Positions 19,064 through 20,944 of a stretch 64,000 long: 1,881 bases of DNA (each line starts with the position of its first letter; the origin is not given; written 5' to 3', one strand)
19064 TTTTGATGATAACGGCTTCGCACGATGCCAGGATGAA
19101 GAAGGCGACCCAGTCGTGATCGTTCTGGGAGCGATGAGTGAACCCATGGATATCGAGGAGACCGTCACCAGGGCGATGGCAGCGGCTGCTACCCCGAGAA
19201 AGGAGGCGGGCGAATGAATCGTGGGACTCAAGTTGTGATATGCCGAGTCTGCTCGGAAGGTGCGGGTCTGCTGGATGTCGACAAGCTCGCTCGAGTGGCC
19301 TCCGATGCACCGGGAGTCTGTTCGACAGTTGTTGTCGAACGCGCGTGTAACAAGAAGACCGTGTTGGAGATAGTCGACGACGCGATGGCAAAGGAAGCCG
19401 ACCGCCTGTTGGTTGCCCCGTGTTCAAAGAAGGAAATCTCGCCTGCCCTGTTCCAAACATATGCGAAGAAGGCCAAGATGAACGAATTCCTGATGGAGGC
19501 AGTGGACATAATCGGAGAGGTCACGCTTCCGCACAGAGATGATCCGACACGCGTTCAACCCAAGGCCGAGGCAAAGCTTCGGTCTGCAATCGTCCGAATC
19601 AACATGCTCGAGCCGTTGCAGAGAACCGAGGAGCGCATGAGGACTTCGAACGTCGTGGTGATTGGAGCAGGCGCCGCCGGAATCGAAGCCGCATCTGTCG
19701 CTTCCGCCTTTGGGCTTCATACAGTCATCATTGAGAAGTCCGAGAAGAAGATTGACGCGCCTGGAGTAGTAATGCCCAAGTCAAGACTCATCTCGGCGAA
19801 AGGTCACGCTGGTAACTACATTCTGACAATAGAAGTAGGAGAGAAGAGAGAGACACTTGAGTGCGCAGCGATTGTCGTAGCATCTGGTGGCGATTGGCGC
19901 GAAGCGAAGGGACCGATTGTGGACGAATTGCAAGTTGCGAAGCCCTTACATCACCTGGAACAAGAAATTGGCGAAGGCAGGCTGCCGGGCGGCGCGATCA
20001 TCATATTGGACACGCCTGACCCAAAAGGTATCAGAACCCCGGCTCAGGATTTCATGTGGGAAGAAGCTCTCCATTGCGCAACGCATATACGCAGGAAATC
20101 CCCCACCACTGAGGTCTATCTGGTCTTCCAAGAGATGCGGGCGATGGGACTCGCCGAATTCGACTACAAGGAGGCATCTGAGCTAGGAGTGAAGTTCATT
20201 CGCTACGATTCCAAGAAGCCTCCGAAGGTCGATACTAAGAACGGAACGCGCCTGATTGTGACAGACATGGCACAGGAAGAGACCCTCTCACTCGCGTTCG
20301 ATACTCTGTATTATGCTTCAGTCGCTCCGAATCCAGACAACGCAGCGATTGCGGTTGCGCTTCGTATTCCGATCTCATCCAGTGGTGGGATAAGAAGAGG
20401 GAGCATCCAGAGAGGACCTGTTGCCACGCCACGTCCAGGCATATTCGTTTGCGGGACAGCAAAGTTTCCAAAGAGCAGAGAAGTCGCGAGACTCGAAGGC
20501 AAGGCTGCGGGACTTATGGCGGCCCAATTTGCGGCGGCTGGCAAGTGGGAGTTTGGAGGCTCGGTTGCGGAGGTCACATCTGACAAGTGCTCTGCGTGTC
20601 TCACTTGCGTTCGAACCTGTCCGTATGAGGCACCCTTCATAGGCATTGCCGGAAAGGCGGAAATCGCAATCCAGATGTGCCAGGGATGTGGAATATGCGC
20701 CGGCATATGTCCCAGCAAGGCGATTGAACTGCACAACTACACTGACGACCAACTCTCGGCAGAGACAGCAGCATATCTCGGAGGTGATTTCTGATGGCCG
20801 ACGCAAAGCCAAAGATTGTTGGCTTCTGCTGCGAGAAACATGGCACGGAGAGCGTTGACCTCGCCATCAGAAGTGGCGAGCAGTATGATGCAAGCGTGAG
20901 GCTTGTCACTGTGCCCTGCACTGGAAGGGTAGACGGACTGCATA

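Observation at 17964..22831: Second paralogous split-HdrA/MvhD cassette, coupled to MetV-MetF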

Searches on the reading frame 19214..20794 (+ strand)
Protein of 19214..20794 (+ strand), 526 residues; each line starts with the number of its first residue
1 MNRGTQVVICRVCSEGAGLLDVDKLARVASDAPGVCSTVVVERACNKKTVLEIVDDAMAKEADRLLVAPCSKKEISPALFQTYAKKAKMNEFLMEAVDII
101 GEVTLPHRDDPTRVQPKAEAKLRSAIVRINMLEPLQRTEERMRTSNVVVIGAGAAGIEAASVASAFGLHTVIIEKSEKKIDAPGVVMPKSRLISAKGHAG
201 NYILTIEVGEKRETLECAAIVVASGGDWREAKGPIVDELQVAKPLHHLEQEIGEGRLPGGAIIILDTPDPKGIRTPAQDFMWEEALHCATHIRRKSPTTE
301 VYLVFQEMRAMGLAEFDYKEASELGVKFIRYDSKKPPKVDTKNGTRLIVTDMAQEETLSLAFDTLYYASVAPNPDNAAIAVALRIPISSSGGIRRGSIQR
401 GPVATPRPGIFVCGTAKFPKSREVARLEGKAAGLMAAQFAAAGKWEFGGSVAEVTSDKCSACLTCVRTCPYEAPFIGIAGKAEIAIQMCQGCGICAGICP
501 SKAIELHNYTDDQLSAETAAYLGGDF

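Call 3: search_protein_families(library=pfam, proteins=[window:19214-20794:+], max_evalue=0.01)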
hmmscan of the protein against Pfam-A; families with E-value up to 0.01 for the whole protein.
window:19214-20794:+ (526 aa): 23 families
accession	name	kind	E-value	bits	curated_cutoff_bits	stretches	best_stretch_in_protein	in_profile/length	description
PF03486.20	HI0933_like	-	2.3e-08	34.2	50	1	146-178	2-34/244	HI0933-like protein Rossmann domain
PF00037.32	Fer4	-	4.5e-08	33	21.1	2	454-474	3-23/24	4Fe-4S binding domain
PF07992.20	Pyr_redox_2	-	9e-08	32.3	26.1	2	139-177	137-175/291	Pyridine nucleotide-disulphide oxidoreductase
PF12838.12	Fer4_7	-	4.4e-06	27.5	27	1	458-503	1-52/52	4Fe-4S dicluster domain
PF13237.11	Fer4_10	-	1.2e-05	25.6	25.5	1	456-500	6-53/53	4Fe-4S dicluster domain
PF01134.28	GIDA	-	2.2e-05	24.1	22.1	1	146-181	1-36/391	Glucose inhibited division protein A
PF12837.12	Fer4_6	-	4.5e-05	23.6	25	2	451-473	1-23/24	4Fe-4S binding domain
PF13187.11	Fer4_9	-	5.2e-05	23.6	27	1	458-504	1-52/52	4Fe-4S dicluster domain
PF00070.33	Pyr_redox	-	7.6e-05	23.6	22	1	146-178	1-33/82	Pyridine nucleotide-disulphide oxidoreductase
PF13183.11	Fer4_8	-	8.1e-05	23.5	27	0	437-471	35-66/68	4Fe-4S dicluster domain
PF14697.11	Fer4_21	-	0.00016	22.2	35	1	452-506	1-59/59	4Fe-4S dicluster domain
PF01262.27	AlaDh_PNT_C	-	0.00019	21.4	23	1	143-180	27-64/214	Alanine dehydrogenase/PNT, C-terminal domain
PF13534.11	Fer4_17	-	0.0002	22.3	22.2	0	446-472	33-59/61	4Fe-4S dicluster domain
PF13738.12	Pyr_redox_3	-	0.00067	19.4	30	1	148-176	1-30/305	Pyridine nucleotide-disulphide oxidoreductase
PF00890.30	FAD_binding_2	-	0.0009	19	20.4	1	147-178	2-33/414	FAD binding domain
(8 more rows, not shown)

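Call 4: search_protein_families(library=ncbifam, proteins=[window:19214-20794:+], max_evalue=0.001)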
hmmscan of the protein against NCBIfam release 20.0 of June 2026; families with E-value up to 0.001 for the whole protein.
window:19214-20794:+ (526 aa): 48 families (the best 25 are shown)
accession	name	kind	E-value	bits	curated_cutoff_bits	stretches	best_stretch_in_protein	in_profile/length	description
NF040770.1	hetero_SS_HdrA2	exception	1.4e-52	178.9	1100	2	285-520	404-639/777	CoB-CoM heterodisulfide reductase HdrA2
NF041778.1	hetero_SS_HdrA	equivalog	3.3e-48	164.1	1400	2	285-518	415-647/771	ferredoxin:CoB-CoM heterodisulfide reductase subunit HdrA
NF041891.1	hdrA_Methbact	equivalog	2.1e-39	135.4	1300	2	285-517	402-631/762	ferredoxin:CoB-CoM heterodisulfide reductase subunit HdrA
NF007202.0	PRK09623.1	equivalog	1.6e-11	44.4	166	1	442-507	38-101/105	3-methyl-2-oxobutanoate dehydrogenase subunit delta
TIGR02179.1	PorD_KorD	subfamily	6.6e-11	42.2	60.05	1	442-507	12-75/78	2-oxoacid:acceptor oxidoreductase, delta subunit, pyruvate/2-ketoisovalerate family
TIGR01944.1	rnfB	subfamily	3.7e-09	36.4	68.7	1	449-515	105-171/190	RnfABCDGE type electron transport complex subunit B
NF040684.1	PorD_Arch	equivalog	4.5e-09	36.3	120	1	454-507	29-82/85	pyruvate synthase subunit PorD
NF007203.0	PRK09624.1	equivalog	7.7e-09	35.7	171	1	451-506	45-100/105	pyuvate ferredoxin oxidoreductase subunit delta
TIGR02700.1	flavo_MJ0208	hypoth_equivalog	1.5e-08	34.2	251.35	1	454-505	145-195/234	dihydromethanopterin reductase (acceptor)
NF009410.0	PRK12771.1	subfamily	1.5e-08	33.7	516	0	458-507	513-563/566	NAD(P)-binding protein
NF045790.1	OxalOxreddelta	equivalog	1.9e-07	30.6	230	1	443-505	248-307/316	oxalate oxidoreductase subunit delta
NF045763.1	PhenlGlyoxDHPadF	equivalog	2.1e-07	31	150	1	454-504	28-77/78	NADH-dependent phenylglyoxylate dehydrogenase subunit delta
NF038196.1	ferrodoxin_EFR1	subfamily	2.2e-07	31.1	75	1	454-511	182-236/242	EFR1 family ferrodoxin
NF003475.0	PRK05113.1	equivalog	4.8e-07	29.8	203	1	449-511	105-167/190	electron transport complex subunit RsxB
NF006446.0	PRK08764.1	equivalog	2.2e-06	27.6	220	1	450-508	79-137/139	Rnf electron transport complex subunit RnfB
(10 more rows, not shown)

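Call 12: search_solved_structures(query=window:19214-20794:+, max_evalue=0.00001, show_alignments=2)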
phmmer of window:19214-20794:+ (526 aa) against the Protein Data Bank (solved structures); distinct sequences matched with E-value up to 0.00001: 7.
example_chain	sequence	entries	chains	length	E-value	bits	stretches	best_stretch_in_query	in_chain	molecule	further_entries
8rvu_a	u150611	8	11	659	1.4e-41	146.3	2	289-522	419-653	H(2):CoB-CoM heterodisulfide,ferredoxin reductase subunit A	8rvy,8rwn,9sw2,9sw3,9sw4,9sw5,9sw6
8rvv_A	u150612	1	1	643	1.6e-41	146.1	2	289-521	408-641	H(2):CoB-CoM heterodisulfide,ferredoxin reductase subunit A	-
5odc_A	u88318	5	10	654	3e-32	115.5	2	289-514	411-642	Heterodisulfide reductase, subunit A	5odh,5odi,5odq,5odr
7bkb_A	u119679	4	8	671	1.3e-28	103.6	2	254-524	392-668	CoB--CoM heterodisulfide reductase iron-sulfur subunit A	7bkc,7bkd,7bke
9sfi_A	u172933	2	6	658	3e-25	92.4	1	282-514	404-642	CoB--CoM heterodisulfide reductase iron-sulfur subunit A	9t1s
6tjr_A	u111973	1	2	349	3.1e-12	49.5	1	285-437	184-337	Fumarate reductase/succinate dehydrogenase flavoprotein domain protein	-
7zc6_B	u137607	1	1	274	2.4e-06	30.1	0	448-506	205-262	RnfB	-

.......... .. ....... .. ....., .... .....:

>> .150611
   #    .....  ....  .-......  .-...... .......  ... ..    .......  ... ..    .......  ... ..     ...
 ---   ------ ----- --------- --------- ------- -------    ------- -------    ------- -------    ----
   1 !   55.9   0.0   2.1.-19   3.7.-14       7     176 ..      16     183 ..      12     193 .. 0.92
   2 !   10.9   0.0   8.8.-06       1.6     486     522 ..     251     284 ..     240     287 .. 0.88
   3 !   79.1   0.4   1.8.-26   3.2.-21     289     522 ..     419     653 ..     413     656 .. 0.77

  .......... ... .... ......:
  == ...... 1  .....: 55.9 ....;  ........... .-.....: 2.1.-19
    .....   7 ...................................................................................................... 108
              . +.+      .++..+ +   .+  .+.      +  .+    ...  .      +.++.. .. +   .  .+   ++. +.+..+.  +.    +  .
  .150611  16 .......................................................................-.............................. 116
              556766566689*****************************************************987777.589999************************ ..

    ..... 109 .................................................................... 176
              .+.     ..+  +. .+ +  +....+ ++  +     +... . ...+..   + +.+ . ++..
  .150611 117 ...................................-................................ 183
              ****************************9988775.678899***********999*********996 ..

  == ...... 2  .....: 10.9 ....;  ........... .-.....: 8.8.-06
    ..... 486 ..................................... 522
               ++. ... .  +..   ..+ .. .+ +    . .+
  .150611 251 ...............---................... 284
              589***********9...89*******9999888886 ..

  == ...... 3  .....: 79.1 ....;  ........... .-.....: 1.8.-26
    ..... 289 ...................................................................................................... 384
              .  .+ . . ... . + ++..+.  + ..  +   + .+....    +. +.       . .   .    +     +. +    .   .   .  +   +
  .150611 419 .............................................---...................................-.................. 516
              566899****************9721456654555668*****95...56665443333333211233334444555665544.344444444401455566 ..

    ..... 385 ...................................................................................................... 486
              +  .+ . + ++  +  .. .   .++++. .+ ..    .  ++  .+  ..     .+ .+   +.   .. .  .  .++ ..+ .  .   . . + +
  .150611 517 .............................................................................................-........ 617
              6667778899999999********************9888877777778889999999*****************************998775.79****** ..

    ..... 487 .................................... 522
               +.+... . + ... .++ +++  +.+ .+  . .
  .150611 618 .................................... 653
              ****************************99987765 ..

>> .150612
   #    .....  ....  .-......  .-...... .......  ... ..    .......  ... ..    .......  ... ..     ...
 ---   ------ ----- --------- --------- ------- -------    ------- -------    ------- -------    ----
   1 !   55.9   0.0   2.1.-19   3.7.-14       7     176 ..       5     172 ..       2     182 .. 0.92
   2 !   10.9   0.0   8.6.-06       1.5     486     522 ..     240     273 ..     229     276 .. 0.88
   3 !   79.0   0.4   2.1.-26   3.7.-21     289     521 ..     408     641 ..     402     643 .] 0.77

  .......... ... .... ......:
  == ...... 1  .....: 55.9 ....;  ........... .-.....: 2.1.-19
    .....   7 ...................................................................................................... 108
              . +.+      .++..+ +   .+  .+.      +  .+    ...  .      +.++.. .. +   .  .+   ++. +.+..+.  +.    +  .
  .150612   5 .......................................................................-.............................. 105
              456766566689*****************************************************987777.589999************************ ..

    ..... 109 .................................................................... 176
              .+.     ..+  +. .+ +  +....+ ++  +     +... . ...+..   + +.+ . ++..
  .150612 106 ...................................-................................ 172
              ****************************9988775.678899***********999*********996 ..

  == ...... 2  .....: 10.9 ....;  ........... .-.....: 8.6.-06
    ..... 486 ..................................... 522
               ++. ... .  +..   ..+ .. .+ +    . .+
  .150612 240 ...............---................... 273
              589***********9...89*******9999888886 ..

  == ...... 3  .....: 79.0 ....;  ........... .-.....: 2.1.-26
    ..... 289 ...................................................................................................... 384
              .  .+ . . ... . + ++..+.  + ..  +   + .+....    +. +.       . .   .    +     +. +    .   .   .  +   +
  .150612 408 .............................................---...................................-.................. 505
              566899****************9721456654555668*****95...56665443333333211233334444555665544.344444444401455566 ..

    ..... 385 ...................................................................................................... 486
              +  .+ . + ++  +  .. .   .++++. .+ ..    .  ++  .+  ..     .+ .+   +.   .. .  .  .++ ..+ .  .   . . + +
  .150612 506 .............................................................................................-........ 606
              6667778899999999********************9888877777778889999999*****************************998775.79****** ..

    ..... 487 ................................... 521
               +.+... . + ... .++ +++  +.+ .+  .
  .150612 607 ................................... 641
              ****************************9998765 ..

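Call 19: find_homologous_proteins(query=window:19214-20794:+, max_evalue=1e-10)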
Query window:19214-20794:+ (526 aa): 223 proteins with E <= 1e-10 among 8000 candidates; the best 120 are listed.
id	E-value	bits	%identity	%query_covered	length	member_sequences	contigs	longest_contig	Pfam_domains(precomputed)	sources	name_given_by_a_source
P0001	0.0e+0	1101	94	100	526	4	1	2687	PF14697.12,PF07992.21,PF12837.13,PF00037.33,PF03486.21,PF12838.13,PF01262.28,PF13237.12,PF13187.12,PF01134.29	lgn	-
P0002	4.4e-262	889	72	100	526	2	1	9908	PF07992.21,PF12837.13,PF00037.33,PF12838.13,PF01262.28,PF13237.12,PF13183.12,PF13187.12,PF01134.29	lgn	-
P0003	1.0e-252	858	70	100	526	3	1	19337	PF07992.21,PF12837.13,PF00070.34,PF00037.33,PF12838.13,PF01262.28,PF13237.12,PF13187.12,PF01134.29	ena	-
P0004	1.2e-248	844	71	100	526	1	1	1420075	PF00890.31,PF07992.21,PF12837.13,PF00070.34,PF00037.33,PF03486.21,PF12838.13,PF01262.28,PF13237.12,PF01134.29,PF12831.14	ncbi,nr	ncbi:MAG: CoB--CoM heterodisulfide reductase iron-sulfur subunit A family protein [Methanobacteriota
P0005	1.2e-246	838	68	100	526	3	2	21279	PF14697.12,PF00890.31,PF07992.21,PF12837.13,PF00037.33,PF03486.21,PF12838.13,PF13237.12,PF13187.12,PF01134.29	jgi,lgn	jgi:heterodisulfide reductase subunit A-like polyferredoxin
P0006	2.2e-245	834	68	100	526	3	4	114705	PF00890.31,PF07992.21,PF12837.13,PF00037.33,PF03486.21,PF12838.13,PF13237.12,PF13187.12,PF01134.29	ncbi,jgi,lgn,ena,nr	ncbi:MAG TPA: FAD-dependent oxidoreductase [Thermoplasmata archaeon]|nr:FAD-dependent oxidoreductase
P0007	2.2e-241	820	67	100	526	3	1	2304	PF14697.12,PF07992.21,PF12837.13,PF00037.33,PF03486.21,PF12838.13,PF13237.12,PF13183.12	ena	-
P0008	4.0e-237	806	66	100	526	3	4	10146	PF14697.12,PF07992.21,PF12837.13,PF00037.33,PF03486.21,PF12838.13,PF13237.12,PF13187.12,PF01134.29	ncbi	-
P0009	3.4e-229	780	65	97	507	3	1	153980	PF07992.21,PF12837.13,PF00037.33,PF03486.21,PF12838.13,PF13237.12,PF13187.12,PF01134.29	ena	-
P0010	1.3e-228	778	64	100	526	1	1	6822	PF14697.12,PF07992.21,PF12837.13,PF00037.33,PF03486.21,PF12838.13,PF13237.12,PF13183.12,PF13187.12,PF01134.29,PF12831.14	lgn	-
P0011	3.8e-228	777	63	100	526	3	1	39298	PF14697.12,PF13450.13,PF07992.21,PF12837.13,PF03486.21,PF12838.13,PF01134.29,PF12831.14,PF01266.31,PF00890.31,PF00037.33,PF13237.12,PF13187.12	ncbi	-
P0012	4.8e-228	776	64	100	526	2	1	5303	PF14697.12,PF01266.31,PF13450.13,PF00890.31,PF07992.21,PF12837.13,PF00037.33,PF03486.21,PF12838.13,PF13237.12,PF13187.12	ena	-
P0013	1.9e-227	774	63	100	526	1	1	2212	PF14697.12,PF07992.21,PF12837.13,PF00037.33,PF03486.21,PF13484.12,PF12838.13,PF13237.12,PF13187.12,PF01134.29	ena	-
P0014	1.9e-225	768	63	100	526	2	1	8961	PF14697.12,PF01266.31,PF13450.13,PF00890.31,PF07992.21,PF12837.13,PF00037.33,PF03486.21,PF12838.13,PF13237.12,PF13187.12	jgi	jgi:heterodisulfide reductase subunit A-like polyferredoxin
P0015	1.9e-225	768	62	100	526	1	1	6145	PF14697.12,PF07992.21,PF12837.13,PF00037.33,PF03486.21,PF12838.13,PF13237.12,PF13183.12,PF13187.12,PF01134.29,PF12831.14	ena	-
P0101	2.1e-180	619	54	100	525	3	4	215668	PF14697.12,PF07992.21,PF12837.13,PF00037.33,PF12838.13,PF13237.12,PF13187.12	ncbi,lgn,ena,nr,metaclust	ncbi:MAG: hypothetical protein A3K60_06030 [Euryarchaeota archaeon RBG_19FT_COMBO_56_21]|nr:MAG: hyp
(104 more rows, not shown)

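Call 22: find_encoding_contigs(protein=P0004, flank=10000, max_places=2)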
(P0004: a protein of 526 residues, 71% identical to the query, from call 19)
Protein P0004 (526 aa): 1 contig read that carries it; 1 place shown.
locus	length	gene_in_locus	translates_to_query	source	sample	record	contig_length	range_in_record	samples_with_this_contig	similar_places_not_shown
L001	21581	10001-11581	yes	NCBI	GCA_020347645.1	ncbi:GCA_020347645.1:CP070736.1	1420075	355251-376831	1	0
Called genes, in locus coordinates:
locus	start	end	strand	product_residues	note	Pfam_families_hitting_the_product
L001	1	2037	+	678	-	PF04879:Molybdop_Fe4S4, PF00384:Molybdopterin, PF01568:Molydop_binding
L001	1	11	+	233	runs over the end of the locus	PF13183:Fer4_8 (faint), PF13237:Fer4_10 (faint)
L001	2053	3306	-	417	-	PF06813:Nodulin-like, PF07690:MFS_1, PF23262:NFD4_C (weak), PF07690:MFS_1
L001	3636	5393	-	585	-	PF00501:AMP-binding, PF13193:AMP-binding_C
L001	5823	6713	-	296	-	PF00763:THF_DHG_CYH, PF02882:THF_DHG_CYH_C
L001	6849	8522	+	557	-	PF01268:FTHFS, PF01656:CbiA (faint)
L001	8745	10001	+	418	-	PF00070:Pyr_redox (faint), PF00890:FAD_binding_2 (weak), PF01266:DAO (faint), PF03486:HI0933_like (weak), PF07992:Pyr_redox_2 (weak), PF12831:FAD_oxidored (weak), PF13450:NAD_binding_8, PF12838:Fer4_7, +4 more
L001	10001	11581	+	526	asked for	PF07992:Pyr_redox_2 (weak), PF00070:Pyr_redox (faint), PF00890:FAD_binding_2 (faint), PF01134:GIDA (weak), PF01262:AlaDh_PNT_C (weak), PF03486:HI0933_like (faint), PF12831:FAD_oxidored (weak), PF13237:Fer4_10 (weak), +3 more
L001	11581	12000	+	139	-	PF02662:FlpD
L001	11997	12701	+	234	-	PF12225:DUF5981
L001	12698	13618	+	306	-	PF02219:MTHFR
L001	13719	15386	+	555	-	PF05960:DUF885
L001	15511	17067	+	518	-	PF02142:MGS, PF01808:AICARFT_IMPCHas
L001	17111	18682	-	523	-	PF07088:GvpD_P-loop (weak), PF05729:NACHT (faint), PF06745:ATPase (faint), PF20440:GvpD_bR2 (faint)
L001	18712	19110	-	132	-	PF12840:HTH_20 (weak)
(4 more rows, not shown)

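Call 23: find_encoding_contigs(protein=P0101, flank=10000, max_places=2)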
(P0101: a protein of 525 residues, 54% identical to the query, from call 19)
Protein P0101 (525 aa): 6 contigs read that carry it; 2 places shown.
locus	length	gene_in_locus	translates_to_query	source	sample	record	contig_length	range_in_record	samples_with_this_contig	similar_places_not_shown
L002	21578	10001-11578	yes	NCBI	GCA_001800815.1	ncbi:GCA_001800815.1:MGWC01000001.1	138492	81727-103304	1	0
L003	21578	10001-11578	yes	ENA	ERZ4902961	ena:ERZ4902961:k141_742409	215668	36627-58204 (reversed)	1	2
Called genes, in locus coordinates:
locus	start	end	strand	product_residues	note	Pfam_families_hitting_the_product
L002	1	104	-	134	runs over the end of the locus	PF19571:ACT_8 (faint)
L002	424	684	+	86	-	-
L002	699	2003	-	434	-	PF06813:Nodulin-like, PF07690:MFS_1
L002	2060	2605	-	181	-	PF00484:Pro_CA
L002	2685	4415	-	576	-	PF16177:ACAS_N (weak), PF00501:AMP-binding, PF13193:AMP-binding_C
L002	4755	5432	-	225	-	-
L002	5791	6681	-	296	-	PF00763:THF_DHG_CYH, PF02882:THF_DHG_CYH_C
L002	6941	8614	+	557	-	PF01268:FTHFS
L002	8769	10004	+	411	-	PF07992:Pyr_redox_2 (weak), PF12831:FAD_oxidored, PF13450:NAD_binding_8, PF13187:Fer4_9 (faint), PF12838:Fer4_7 (weak), PF14697:Fer4_21 (weak), PF00037:Fer4 (weak), PF12838:Fer4_7, +2 more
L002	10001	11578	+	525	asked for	PF07992:Pyr_redox_2 (faint), PF12838:Fer4_7 (faint), PF00037:Fer4 (faint), PF12837:Fer4_6 (faint), PF13187:Fer4_9 (weak), PF13237:Fer4_10 (weak), PF14697:Fer4_21 (weak)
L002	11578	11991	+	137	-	PF02662:FlpD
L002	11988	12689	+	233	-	PF12225:DUF5981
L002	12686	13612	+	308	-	PF02219:MTHFR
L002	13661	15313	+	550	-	PF05960:DUF885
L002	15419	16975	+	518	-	PF02142:MGS, PF01808:AICARFT_IMPCHas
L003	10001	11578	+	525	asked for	PF07992:Pyr_redox_2 (faint), PF12838:Fer4_7 (faint), PF00037:Fer4 (faint), PF12837:Fer4_6 (faint), PF13187:Fer4_9 (weak), PF13237:Fer4_10 (weak), PF14697:Fer4_21 (weak)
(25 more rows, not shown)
